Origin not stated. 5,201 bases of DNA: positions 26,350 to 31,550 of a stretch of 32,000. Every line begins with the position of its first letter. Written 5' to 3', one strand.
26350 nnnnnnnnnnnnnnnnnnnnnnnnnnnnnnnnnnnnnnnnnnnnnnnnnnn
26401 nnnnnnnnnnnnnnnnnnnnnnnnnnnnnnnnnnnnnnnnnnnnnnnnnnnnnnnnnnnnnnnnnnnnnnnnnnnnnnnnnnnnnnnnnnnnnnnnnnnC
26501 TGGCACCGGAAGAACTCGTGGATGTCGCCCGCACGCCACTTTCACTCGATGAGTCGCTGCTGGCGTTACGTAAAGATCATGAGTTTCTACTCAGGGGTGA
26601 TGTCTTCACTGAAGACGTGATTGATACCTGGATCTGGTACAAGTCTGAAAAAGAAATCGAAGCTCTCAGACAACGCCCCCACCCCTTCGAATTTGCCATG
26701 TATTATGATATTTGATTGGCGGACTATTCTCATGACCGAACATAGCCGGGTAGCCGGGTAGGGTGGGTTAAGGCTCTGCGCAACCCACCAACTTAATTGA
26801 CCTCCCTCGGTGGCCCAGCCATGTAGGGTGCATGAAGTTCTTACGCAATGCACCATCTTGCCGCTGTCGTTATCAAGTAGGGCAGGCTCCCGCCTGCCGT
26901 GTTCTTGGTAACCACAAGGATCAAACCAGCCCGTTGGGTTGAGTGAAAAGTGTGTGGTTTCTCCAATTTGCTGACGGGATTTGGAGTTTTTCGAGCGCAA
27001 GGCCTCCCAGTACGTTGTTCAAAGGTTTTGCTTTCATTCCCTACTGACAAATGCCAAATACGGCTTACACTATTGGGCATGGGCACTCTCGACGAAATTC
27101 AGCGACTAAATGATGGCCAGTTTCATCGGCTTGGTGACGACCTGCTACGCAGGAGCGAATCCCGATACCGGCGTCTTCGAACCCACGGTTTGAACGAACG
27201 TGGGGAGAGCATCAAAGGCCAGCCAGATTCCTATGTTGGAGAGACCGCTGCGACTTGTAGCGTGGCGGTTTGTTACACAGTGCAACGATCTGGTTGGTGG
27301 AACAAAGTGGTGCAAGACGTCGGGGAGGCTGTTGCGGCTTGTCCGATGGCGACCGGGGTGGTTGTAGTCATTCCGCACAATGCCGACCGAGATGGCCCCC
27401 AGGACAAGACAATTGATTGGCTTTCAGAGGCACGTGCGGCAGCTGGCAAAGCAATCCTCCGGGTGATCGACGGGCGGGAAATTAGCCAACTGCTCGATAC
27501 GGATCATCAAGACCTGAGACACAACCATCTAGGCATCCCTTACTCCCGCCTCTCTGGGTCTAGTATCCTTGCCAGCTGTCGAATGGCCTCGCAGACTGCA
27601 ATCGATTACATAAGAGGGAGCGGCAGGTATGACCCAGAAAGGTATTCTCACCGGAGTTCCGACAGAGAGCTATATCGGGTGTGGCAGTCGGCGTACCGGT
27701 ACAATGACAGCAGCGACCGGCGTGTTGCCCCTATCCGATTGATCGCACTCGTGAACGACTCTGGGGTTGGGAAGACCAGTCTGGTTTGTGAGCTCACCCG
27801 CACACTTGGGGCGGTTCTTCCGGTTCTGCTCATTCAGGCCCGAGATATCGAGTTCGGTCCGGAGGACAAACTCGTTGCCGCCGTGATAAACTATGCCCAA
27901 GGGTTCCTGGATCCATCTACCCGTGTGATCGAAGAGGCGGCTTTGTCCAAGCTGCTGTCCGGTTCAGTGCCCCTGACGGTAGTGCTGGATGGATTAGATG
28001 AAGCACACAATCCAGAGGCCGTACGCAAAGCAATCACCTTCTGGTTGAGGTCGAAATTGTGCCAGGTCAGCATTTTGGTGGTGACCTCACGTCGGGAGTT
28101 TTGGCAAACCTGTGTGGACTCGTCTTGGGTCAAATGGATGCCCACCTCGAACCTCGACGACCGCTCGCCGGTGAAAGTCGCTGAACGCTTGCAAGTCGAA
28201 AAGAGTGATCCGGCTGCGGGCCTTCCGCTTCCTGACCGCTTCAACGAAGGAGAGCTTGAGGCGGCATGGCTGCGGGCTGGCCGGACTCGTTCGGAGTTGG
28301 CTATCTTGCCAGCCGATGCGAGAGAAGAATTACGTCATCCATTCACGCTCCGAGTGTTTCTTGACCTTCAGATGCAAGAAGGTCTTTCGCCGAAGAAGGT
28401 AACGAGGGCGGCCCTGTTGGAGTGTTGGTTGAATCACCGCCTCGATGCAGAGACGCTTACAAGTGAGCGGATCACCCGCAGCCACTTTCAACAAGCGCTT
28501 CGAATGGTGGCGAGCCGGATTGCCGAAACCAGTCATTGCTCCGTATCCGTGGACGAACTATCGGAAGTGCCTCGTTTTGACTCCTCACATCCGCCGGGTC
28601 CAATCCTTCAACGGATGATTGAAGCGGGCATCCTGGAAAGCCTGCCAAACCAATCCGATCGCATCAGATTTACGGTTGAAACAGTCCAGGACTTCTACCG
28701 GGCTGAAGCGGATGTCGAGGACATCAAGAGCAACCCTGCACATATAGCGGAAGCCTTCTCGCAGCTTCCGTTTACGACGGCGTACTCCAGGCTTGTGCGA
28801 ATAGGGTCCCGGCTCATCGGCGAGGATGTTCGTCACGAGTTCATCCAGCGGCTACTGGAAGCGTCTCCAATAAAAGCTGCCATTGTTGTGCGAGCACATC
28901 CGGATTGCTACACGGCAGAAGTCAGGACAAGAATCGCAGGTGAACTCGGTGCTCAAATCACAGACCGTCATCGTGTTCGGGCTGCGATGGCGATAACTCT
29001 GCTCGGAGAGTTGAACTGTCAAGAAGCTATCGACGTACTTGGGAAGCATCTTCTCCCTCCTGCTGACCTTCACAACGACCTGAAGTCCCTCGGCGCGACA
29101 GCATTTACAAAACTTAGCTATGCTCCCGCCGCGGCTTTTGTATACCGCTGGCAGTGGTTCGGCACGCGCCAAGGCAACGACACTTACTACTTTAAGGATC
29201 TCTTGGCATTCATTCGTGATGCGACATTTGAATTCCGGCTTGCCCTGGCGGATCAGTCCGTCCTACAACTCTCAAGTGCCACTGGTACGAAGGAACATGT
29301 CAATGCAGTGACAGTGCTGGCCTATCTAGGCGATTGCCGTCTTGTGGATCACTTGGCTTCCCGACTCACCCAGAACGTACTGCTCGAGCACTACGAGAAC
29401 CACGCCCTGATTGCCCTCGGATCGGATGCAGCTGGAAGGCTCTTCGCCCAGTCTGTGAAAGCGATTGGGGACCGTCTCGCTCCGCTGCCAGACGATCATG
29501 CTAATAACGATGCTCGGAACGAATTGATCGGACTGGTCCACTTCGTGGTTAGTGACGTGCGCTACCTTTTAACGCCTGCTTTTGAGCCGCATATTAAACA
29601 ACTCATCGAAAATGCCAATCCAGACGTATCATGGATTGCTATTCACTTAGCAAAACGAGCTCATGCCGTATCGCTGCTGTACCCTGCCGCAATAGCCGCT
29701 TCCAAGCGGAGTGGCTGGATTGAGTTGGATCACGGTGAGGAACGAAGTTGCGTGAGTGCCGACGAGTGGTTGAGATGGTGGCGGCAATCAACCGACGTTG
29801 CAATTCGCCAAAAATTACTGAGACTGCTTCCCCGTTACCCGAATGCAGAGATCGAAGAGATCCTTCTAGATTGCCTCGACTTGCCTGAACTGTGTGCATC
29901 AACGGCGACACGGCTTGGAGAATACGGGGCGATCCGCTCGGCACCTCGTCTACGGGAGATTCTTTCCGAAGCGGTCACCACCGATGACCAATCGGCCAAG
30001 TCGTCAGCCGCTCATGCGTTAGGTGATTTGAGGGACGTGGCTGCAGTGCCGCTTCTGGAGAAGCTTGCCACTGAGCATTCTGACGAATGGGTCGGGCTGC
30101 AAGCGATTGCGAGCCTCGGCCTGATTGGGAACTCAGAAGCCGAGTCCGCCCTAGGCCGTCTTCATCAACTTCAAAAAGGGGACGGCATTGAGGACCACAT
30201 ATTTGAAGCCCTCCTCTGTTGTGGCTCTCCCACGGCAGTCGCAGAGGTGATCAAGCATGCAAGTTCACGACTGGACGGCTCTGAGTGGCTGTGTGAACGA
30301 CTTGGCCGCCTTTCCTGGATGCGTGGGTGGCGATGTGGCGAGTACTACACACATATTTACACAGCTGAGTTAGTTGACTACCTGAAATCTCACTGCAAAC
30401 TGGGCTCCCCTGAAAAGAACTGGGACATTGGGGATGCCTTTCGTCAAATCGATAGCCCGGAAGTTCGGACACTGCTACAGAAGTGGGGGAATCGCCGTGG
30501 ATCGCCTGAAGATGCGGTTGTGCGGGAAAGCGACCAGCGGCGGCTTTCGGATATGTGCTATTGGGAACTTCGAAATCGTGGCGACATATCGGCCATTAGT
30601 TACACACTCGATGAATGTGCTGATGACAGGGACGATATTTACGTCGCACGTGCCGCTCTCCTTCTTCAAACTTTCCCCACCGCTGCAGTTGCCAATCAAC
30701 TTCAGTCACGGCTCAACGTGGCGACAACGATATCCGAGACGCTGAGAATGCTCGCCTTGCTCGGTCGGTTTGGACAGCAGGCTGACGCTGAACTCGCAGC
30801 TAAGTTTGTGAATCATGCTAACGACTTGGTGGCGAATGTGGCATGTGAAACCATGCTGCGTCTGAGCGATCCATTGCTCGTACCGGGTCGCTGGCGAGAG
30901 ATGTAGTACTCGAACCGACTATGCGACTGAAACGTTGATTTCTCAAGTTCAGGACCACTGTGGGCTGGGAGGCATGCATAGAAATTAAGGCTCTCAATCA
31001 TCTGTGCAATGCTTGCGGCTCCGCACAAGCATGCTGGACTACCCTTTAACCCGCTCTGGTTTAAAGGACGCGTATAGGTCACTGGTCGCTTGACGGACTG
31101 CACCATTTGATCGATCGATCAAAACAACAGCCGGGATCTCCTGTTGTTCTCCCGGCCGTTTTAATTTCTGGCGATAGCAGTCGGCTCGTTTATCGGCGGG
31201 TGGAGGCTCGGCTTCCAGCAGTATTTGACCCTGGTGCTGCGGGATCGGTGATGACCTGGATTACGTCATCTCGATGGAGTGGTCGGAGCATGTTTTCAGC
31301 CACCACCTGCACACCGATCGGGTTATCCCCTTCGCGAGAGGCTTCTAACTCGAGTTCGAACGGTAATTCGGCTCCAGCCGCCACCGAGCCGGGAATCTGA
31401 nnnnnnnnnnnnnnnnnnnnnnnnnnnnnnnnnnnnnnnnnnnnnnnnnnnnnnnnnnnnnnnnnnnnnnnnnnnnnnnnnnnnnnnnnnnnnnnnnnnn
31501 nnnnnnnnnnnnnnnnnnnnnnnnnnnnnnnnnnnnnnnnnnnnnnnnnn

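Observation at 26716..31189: Lone NACHT/STAND NTPase with a HEAT-repeat C-terminus between glnA and a convergent DUF11 gene: candidate single-gene immune sensor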

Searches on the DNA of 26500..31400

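Call 88: search_rna_families(source=window, start=26500, end=31400, threshold=evalue, max_evalue=1)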
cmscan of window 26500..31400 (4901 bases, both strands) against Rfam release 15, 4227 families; matches with E-value up to 1: 0.
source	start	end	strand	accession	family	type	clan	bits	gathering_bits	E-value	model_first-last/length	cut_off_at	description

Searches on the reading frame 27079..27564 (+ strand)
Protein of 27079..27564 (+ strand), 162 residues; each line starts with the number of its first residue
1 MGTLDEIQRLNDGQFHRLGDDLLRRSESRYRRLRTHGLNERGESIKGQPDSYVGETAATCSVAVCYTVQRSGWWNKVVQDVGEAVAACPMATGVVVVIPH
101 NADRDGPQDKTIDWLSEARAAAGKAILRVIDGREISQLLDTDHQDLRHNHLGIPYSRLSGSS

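Call 57: search_solved_structures(query=A5, max_evalue=10, show_alignments=3)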
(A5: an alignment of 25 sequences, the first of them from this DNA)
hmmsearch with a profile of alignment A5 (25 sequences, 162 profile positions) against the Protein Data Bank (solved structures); distinct sequences matched with E-value up to 10: 14.
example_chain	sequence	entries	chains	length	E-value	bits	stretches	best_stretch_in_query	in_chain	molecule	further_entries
28jm_H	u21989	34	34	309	0.17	15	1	87-146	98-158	CDK-activating kinase assembly factor MAT1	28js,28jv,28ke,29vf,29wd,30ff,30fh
6xbz_H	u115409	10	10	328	0.19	14.9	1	87-146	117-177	CDK-activating kinase assembly factor MAT1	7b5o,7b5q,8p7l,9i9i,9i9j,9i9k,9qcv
6ufn_A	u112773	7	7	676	0.32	14.1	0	2-24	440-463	Polyamine deacetylase HDAC10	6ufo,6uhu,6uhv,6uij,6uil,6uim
6uii_A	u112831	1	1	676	0.32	14.1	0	2-24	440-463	Polyamine deacetylase HDAC10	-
5td7_A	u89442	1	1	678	0.32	14.1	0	2-24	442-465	Zgc:55652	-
6vnq_A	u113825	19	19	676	0.33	14.1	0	2-24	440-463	Polyamine deacetylase HDAC10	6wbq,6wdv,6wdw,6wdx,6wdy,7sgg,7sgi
7u59_A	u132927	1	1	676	0.33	14.1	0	2-24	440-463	Polyamine deacetylase HDAC10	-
7kus_A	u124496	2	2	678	0.33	14.1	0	2-24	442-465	Polyamine deacetylase HDAC10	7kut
7kuq_A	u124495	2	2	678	0.33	14.1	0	2-24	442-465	Polyamine deacetylase HDAC10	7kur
7kuv_A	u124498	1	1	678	0.34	14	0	2-24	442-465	Polyamine deacetylase HDAC10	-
9xpe_M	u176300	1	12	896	0.35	14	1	105-148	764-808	PHIKZ129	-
6tun_D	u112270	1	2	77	0.38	13.9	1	85-129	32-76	CDK-activating kinase assembly factor MAT1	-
3j15_A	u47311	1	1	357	0.68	13.1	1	65-100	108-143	Protein pelota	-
6zif_A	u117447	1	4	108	1.4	12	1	17-90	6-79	RkCSP3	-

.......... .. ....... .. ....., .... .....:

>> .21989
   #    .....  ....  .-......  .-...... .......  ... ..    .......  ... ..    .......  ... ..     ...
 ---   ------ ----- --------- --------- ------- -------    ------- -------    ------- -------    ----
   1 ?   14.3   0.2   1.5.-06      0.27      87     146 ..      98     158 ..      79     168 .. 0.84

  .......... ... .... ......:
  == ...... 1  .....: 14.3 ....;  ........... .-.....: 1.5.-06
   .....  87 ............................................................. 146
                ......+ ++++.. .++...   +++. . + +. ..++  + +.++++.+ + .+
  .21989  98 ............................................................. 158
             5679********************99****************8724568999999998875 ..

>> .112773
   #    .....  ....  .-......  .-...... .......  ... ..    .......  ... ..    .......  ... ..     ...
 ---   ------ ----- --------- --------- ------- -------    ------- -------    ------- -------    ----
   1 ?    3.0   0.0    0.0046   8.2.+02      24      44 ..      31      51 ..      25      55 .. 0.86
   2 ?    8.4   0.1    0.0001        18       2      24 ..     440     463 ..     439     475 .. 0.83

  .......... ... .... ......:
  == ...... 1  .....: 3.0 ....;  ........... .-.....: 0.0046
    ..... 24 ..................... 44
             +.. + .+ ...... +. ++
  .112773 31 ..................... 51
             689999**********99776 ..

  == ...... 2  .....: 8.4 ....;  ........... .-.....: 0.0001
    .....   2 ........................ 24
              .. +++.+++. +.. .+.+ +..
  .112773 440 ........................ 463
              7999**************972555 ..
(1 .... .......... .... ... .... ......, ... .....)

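Call 62: search_protein_representatives(alignment_id=A5)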
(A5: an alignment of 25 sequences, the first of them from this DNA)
Query: 25 sequences, 162 profile positions. Proteins with E-value up to 0.001 (for the whole library): 172; up to 1e-10: 87; up to 1e-30: 39. The best 150 are listed.
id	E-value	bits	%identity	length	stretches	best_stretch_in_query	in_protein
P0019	8.9e-80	282.6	-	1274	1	1-161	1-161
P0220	7.1e-74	263.4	-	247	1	1-162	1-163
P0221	1.3e-73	262.5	-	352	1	2-161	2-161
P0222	2.3e-73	261.7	-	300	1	1-162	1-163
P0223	3.3e-73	261.2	-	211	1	1-161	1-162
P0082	6.9e-73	260.2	-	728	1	1-162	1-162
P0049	9.6e-73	259.7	-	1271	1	1-161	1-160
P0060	2.6e-72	258.3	-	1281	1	1-162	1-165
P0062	4.7e-72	257.5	-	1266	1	1-161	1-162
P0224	1.2e-68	246.4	-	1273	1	1-161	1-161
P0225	8.3e-68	243.7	-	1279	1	1-162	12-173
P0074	9.9e-68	243.4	-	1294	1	1-161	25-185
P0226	4.0e-66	238.2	-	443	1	1-161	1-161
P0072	6.5e-66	237.5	-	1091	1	1-162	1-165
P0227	1.9e-65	236.0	-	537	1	2-161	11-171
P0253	1.8e-28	115.7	-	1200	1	3-155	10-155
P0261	2.4e-26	108.8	-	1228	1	3-162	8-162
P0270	5.6e-23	97.9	-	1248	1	2-155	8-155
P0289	3.0e-15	72.8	-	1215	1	2-159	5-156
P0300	1.7e-09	54.1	-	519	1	2-154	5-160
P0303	9.1e-09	51.7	-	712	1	4-156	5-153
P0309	1.5e-07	47.7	-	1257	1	5-154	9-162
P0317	2.9e-06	43.6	-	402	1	5-155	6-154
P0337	4.1e-05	39.8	-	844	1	1-159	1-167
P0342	5.7e-05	39.4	-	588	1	5-149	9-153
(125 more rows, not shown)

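Call 63: search_protein_families(library=pfam, proteins=[P0253, P0261, P0270, P0289, P0300, P0303, P0309, P0317, P0337, P0342], max_evalue=0.01)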
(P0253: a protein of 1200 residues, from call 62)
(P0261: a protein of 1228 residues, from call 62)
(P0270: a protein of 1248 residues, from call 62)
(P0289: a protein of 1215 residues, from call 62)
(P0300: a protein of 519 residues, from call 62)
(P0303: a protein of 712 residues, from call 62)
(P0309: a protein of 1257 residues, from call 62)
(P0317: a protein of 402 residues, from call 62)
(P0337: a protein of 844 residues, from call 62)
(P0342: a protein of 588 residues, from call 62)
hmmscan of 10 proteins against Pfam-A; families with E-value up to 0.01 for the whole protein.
P0253 (1200 aa): 10 families
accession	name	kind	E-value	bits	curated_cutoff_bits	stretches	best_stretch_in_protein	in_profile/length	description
PF13646.12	HEAT_2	-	1.1e-08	35.7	27.7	1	881-958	12-87/88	HEAT repeats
PF05729.18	NACHT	-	1.1e-08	35.6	26.7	1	209-365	3-162/167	NACHT domain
PF20720.3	nSTAND3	-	0.0014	18.8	27.2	1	204-363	15-149/155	Novel STAND NTPase 3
PF13238.12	AAA_18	-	0.0017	19.2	29.4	1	209-327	1-106/128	AAA domain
PF24883.2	NPHP3_N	-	0.0055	17.3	24.8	0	276-321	120-164/164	Nephrocystin 3, N-terminal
PF01580.24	FtsK_SpoIIIE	-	0.0071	16.3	24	0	174-231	6-64/221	FtsK/SpoIIIE family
PF01656.29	CbiA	-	0.0078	16.6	25.4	0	210-232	3-25/125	CobQ/CobB/MinD/ParA nucleotide binding domain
PF06414.18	Zeta_toxin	-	0.0078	16.1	22.3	0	204-237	14-47/199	Zeta toxin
PF13671.12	AAA_33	-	0.008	16.9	27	0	209-231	2-24/143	AAA domain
PF13481.12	AAA_25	-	0.0085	16.2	27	0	188-238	16-65/195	AAA domain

P0261 (1228 aa): 3 families
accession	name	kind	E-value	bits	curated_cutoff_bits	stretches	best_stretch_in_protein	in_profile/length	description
PF05729.18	NACHT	-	3.8e-06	27.3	26.7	1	209-367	3-164/167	NACHT domain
PF13646.12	HEAT_2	-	7e-05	23.5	27.7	0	886-955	4-76/88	HEAT repeats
PF25199.1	nSTAND_NTPase5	-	0.00035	20.9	34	1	183-326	15-137/145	Novel STAND NTPase 5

P0270 (1248 aa): 5 families
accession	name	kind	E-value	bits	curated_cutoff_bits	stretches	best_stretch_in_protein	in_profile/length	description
PF13646.12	HEAT_2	-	6.4e-05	23.6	27.7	1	869-945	9-88/88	HEAT repeats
PF05729.18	NACHT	-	0.00015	22.1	26.7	1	268-335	71-142/167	NACHT domain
PF11838.14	ERAP1_C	-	0.0013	18.7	38.2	0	933-1023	126-215/318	ERAP1-like C-terminal domain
PF25199.1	nSTAND_NTPase5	-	0.002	18.4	34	0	188-324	20-135/145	Novel STAND NTPase 5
PF13481.12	AAA_25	-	0.0046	17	27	0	185-238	13-65/195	AAA domain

P0289 (1215 aa): 3 families
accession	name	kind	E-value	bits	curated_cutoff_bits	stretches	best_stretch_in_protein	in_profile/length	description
PF13646.12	HEAT_2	-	5e-10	40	27.7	2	908-963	13-71/88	HEAT repeats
PF05729.18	NACHT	-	6e-05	23.4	26.7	1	205-333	3-143/167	NACHT domain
PF03130.22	HEAT_PBS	-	0.00058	20.6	20.9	0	942-963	4-25/27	PBS lyase HEAT-like repeat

P0300 (519 aa): 3 families
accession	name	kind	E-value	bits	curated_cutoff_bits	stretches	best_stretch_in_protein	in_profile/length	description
PF01637.24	ATPase_2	-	3.1e-05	24.3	33.2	1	189-268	1-76/225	ATPase domain predominantly from Archaea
PF00931.28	NB-ARC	-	0.00041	20.1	23.5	1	254-353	89-186/248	NB-ARC domain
PF13191.12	AAA_16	-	0.0069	17.3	32.6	0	189-235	2-51/167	AAA ATPase domain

P0303 (712 aa): 6 families
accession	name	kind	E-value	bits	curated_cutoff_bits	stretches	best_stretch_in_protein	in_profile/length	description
PF00931.28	NB-ARC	-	1.5e-06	28.1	23.5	1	187-225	7-45/248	NB-ARC domain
PF01637.24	ATPase_2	-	6.8e-06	26.5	33.2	1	179-229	1-51/225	ATPase domain predominantly from Archaea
PF25199.1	nSTAND_NTPase5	-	0.00024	21.4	34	1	182-295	22-136/145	Novel STAND NTPase 5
PF01443.25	Viral_helicase1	-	0.00056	20.2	21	1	201-268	1-70/228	Viral superfamily 1 RNA helicase core domain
PF13401.12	AAA_22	-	0.0041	17.9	27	0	190-287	23-118/130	AAA domain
PF13191.12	AAA_16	-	0.0065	17.4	32.6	0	181-225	4-51/167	AAA ATPase domain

P0309 (1257 aa): 6 families
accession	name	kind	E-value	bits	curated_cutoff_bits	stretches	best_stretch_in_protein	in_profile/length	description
PF20720.3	nSTAND3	-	7.1e-11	42.5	27.2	1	198-334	5-148/155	Novel STAND NTPase 3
PF00931.28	NB-ARC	-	2.6e-05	24.1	23.5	0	197-244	2-52/248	NB-ARC domain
PF13191.12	AAA_16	-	0.0007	20.6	32.6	1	193-237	2-51/167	AAA ATPase domain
PF13173.12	AAA_14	-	0.0014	19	27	1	212-291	4-88/129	AAA domain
PF25199.1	nSTAND_NTPase5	-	0.0026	18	34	1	195-307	20-138/145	Novel STAND NTPase 5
PF01637.24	ATPase_2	-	0.0098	16.2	33.2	0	196-330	4-119/225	ATPase domain predominantly from Archaea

P0317 (402 aa): 0 families

P0337 (844 aa): 3 families
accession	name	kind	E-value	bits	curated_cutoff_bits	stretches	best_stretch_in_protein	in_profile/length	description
PF13191.12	AAA_16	-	0.00014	22.8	32.6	1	198-282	14-96/167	AAA ATPase domain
PF05729.18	NACHT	-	0.0003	21.1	26.7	1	212-302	4-99/167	NACHT domain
PF25199.1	nSTAND_NTPase5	-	0.0021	18.3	34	1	190-299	19-111/145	Novel STAND NTPase 5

P0342 (588 aa): 4 families
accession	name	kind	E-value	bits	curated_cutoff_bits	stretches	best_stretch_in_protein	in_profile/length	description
PF13181.12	TPR_8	-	8.4e-07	29.1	25.7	0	275-297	3-25/34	Tetratricopeptide repeat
PF14559.12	TPR_19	-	1.2e-05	25.9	25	0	257-298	9-50/68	Tetratricopeptide repeat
PF13424.12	TPR_12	-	0.0088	16.7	30.1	0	274-298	4-28/77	Tetratricopeptide repeat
PF14552.11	Tautomerase_2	-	0.0096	16.4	28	0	54-101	18-65/82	Tautomerase enzyme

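Call 81: search_solved_structures(query=A7, max_evalue=10, show_alignments=2)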
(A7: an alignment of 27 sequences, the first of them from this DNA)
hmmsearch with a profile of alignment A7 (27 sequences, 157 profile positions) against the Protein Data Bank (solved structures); distinct sequences matched with E-value up to 10: 2.
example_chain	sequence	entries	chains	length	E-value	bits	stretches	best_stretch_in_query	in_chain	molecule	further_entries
6lag_A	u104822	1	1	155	0.27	14.6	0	4-37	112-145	Spa2-like protein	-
2h6r_A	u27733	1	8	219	1.5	12.2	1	76-111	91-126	Triosephosphate isomerase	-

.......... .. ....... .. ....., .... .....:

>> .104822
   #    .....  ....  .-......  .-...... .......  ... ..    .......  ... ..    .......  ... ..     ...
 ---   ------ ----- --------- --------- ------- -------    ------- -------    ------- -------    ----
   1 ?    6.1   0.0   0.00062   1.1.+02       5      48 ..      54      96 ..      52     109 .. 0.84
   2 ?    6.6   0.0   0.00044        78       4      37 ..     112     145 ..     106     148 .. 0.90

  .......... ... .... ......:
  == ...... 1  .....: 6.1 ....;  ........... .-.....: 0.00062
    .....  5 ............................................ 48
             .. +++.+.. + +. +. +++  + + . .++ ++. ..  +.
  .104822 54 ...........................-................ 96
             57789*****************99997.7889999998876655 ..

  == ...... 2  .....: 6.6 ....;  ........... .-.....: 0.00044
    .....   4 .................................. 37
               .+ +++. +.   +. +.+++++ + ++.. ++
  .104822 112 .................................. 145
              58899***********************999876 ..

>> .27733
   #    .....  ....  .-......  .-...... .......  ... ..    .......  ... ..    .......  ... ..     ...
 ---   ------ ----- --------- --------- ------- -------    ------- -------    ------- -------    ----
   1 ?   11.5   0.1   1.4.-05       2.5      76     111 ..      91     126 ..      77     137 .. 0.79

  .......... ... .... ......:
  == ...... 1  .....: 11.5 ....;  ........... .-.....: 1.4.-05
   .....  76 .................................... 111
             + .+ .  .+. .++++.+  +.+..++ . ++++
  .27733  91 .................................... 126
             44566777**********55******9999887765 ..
